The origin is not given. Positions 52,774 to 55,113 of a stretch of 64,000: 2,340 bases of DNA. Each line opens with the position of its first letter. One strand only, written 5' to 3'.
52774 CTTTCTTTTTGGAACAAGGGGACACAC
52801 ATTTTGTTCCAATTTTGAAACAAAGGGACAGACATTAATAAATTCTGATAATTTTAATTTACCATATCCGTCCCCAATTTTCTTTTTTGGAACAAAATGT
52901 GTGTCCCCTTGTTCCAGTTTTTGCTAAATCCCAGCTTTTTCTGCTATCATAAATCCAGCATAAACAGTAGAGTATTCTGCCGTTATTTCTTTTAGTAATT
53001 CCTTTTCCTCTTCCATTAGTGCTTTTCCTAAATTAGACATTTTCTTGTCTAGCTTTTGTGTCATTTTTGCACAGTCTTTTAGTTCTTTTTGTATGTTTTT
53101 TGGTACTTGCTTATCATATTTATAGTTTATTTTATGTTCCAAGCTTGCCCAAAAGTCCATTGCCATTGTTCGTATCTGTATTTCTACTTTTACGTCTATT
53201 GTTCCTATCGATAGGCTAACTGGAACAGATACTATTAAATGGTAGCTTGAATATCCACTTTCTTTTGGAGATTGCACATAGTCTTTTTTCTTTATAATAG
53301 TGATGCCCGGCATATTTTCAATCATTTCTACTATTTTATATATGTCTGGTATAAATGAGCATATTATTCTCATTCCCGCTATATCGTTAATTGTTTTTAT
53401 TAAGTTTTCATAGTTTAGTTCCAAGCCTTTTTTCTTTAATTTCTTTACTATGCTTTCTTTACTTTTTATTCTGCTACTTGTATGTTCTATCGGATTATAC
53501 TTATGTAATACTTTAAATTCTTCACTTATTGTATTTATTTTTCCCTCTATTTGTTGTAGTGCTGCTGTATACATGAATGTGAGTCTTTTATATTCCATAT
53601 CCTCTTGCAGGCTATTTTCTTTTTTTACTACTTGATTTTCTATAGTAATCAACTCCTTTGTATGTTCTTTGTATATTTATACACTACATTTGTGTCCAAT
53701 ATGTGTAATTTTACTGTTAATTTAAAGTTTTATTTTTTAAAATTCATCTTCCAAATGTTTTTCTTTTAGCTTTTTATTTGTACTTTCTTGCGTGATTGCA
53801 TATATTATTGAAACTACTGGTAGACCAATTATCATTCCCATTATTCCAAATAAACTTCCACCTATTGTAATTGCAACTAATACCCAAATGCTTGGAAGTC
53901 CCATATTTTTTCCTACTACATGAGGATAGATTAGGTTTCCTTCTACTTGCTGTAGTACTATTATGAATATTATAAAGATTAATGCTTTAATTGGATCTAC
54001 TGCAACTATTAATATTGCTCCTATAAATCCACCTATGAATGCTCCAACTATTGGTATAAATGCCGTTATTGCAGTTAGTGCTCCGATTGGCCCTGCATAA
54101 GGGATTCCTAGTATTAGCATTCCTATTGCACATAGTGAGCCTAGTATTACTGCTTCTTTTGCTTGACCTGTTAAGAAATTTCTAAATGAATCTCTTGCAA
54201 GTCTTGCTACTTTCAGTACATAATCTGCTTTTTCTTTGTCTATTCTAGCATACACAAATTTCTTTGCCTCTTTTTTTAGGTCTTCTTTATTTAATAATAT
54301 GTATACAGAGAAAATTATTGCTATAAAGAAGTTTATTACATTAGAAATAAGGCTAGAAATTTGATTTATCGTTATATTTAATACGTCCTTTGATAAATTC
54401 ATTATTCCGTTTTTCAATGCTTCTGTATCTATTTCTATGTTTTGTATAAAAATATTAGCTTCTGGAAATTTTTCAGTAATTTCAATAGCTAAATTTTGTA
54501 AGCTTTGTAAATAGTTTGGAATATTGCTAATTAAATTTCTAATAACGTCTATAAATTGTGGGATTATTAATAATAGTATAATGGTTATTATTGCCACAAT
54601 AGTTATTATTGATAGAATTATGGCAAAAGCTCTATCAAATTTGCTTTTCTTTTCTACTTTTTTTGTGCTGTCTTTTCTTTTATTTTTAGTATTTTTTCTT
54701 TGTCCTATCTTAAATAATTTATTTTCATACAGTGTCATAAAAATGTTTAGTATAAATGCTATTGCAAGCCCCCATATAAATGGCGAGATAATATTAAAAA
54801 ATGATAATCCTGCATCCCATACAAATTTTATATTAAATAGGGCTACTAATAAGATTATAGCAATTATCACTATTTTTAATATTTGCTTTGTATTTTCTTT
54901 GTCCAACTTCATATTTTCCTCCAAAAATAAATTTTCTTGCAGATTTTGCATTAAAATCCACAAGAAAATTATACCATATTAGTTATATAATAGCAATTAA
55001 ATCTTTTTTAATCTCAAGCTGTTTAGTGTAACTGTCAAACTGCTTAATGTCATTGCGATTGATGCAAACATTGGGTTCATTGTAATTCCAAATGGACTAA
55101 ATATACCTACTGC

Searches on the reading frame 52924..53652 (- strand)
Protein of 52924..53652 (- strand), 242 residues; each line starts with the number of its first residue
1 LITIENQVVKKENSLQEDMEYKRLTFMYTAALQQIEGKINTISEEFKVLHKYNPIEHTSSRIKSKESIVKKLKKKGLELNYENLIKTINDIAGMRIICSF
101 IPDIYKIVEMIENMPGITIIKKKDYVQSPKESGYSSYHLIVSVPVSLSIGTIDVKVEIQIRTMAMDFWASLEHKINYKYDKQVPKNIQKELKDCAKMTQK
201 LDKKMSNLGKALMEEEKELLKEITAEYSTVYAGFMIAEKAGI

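Call 87: search_protein_families(library=ncbifam, proteins=[window:52924-53652:-], max_evalue=0.000001)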
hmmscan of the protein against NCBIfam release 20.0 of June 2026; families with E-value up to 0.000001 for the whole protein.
window:52924-53652:- (242 aa): 4 families
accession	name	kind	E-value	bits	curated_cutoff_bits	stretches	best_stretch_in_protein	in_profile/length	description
NF053588.1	GTPPhKinYjbM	equivalog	2.5e-56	190.6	320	1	21-217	3-197/201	GTP diphosphokinase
TIGR00691.1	spoT_relA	subfamily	2.7e-15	55.7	499.2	1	20-221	169-360/687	RelA/SpoT family protein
NF008303.0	PRK11092.1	equivalog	3.6e-09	35.4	947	1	57-192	232-354/702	bifunctional GTP diphosphokinase/guanosine-3',5'-bis pyrophosphate 3'-pyrophosphohydrolase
NF008124.0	PRK10872.1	equivalog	2.3e-07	29.8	728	1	36-182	226-360/744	GTP diphosphokinase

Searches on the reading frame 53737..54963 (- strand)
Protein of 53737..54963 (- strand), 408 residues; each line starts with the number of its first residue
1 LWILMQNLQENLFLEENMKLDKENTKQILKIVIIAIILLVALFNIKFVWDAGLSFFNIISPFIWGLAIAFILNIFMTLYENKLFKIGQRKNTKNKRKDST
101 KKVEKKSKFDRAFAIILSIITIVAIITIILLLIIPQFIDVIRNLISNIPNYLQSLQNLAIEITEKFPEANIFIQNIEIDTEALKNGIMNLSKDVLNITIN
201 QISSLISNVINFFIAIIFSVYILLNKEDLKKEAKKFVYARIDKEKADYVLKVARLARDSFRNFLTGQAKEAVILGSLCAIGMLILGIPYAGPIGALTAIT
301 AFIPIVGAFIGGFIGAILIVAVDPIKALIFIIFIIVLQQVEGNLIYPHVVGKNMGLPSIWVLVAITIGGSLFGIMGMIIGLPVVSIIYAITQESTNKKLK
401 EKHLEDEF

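Call 69: search_protein_families(library=ncbifam, proteins=[window:53737-54963:-], max_evalue=0.00001)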
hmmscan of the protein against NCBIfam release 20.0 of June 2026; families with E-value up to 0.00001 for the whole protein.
window:53737-54963:- (408 aa): 3 families
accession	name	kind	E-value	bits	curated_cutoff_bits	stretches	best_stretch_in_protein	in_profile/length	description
TIGR02872.1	spore_ytvI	equivalog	9.6e-25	87.7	198.15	1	100-390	40-334/341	sporulation integral membrane protein YtvI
NF045801.1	efflux_ABUW_0982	equivalog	1.2e-19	70.6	675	1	106-393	51-342/392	chloramphenicol efflux transporter CxpE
NF008930.0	PRK12287.1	subfamily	2.3e-13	50.5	318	1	116-396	62-329/344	AI-2E family transporter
